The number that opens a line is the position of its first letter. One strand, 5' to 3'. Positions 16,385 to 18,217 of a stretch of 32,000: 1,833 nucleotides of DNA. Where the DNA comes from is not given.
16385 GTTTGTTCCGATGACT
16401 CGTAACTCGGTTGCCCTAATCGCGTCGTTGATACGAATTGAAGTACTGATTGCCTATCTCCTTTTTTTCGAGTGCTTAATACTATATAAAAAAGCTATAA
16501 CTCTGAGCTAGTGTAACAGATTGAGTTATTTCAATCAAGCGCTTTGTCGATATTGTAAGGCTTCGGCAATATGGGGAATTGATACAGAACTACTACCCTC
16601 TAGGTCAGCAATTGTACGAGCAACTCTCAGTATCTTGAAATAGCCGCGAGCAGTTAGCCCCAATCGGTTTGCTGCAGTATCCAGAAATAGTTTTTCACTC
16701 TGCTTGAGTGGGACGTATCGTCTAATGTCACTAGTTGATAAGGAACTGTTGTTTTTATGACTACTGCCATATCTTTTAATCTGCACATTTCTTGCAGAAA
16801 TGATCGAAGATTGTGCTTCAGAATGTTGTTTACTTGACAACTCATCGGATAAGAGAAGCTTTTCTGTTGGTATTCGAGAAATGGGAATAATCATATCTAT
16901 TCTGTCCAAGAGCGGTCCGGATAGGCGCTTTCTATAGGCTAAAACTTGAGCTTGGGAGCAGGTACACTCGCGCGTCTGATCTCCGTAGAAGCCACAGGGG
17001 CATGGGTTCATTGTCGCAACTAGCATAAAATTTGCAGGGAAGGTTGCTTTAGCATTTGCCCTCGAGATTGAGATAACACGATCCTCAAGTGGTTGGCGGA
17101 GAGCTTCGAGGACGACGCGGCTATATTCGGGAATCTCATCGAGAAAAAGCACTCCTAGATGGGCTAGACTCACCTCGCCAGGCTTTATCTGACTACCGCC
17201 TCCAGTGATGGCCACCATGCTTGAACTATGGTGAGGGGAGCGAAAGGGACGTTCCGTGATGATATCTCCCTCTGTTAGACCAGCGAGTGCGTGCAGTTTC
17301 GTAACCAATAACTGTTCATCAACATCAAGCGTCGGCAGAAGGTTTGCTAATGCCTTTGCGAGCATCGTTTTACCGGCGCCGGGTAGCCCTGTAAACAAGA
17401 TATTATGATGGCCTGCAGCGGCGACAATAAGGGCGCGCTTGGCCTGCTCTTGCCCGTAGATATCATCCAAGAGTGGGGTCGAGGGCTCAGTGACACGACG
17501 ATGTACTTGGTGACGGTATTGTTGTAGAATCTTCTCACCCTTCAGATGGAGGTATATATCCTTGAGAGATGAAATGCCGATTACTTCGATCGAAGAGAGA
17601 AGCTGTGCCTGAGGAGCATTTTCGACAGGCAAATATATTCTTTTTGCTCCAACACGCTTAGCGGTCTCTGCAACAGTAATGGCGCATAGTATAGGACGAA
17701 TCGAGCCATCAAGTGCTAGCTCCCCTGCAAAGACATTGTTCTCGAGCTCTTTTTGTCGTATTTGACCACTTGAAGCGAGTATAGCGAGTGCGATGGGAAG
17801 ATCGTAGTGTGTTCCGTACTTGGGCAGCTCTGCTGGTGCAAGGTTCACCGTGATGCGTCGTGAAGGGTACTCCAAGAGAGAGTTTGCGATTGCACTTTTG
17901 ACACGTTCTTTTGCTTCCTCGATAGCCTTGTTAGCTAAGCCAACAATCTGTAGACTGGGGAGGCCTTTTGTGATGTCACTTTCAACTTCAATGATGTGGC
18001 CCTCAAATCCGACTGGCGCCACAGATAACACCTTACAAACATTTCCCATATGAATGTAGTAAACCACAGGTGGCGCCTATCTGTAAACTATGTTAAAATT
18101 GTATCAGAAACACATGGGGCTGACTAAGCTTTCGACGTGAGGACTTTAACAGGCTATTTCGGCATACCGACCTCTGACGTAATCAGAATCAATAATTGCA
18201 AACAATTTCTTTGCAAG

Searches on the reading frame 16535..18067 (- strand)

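Call 44: search_protein_families(library=ncbifam, proteins=[window:16535-18067:-])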
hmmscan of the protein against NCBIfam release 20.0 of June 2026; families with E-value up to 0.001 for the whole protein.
window:16535-18067:- (510 aa): 12 families
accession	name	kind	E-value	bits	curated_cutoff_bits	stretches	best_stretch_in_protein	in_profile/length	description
TIGR00368.1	TIGR00368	hypoth_equivalog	4.7e-165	549.9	362.4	1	14-507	2-499/499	YifB family Mg chelatase-like AAA ATPase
NF007365.0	PRK09862.1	equivalog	8.6e-125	417.2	530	1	14-507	7-492/506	YifB family Mg chelatase-like AAA ATPase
TIGR00764.1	lon_rel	equivalog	1.3e-16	60.3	516.6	1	190-257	8-74/608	ATP-dependent protease LonB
TIGR02902.1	spore_lonB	equivalog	1.9e-16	59.8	723.3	2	71-171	428-526/531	ATP-dependent protease LonB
TIGR02442.1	Cob-chelat-sub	hypoth_equivalog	3.2e-11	42.4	779.45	2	286-355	110-179/641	putative cobaltochelatase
TIGR02903.1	spore_lon_C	equivalog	1.7e-09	36.7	678.8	0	293-335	255-297/615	Lon family ATP-dependent protease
TIGR02031.1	BchD-ChlD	equivalog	7.1e-07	28.3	499.55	1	207-355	1-143/608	magnesium chelatase ATPase subunit D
NF000868.0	PRK00080.1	equivalog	1.2e-06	27.7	282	0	199-244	23-75/330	Holliday junction branch migration DNA helicase RuvB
TIGR02030.1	BchI-ChlI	equivalog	4.2e-06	26.2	466.95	0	203-250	6-55/337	magnesium chelatase ATPase subunit I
NF038308.1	RNA_repair_RtcR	equivalog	1.2e-05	24.4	650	0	290-328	265-303/530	RNA repair transcriptional activator RtcR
TIGR00416.1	sms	equivalog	3.2e-05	22.9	403.05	1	87-171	372-453/454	DNA repair protein RadA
TIGR00635.1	ruvB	equivalog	0.00064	18.9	299.05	0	200-244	3-54/305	Holliday junction branch migration DNA helicase RuvB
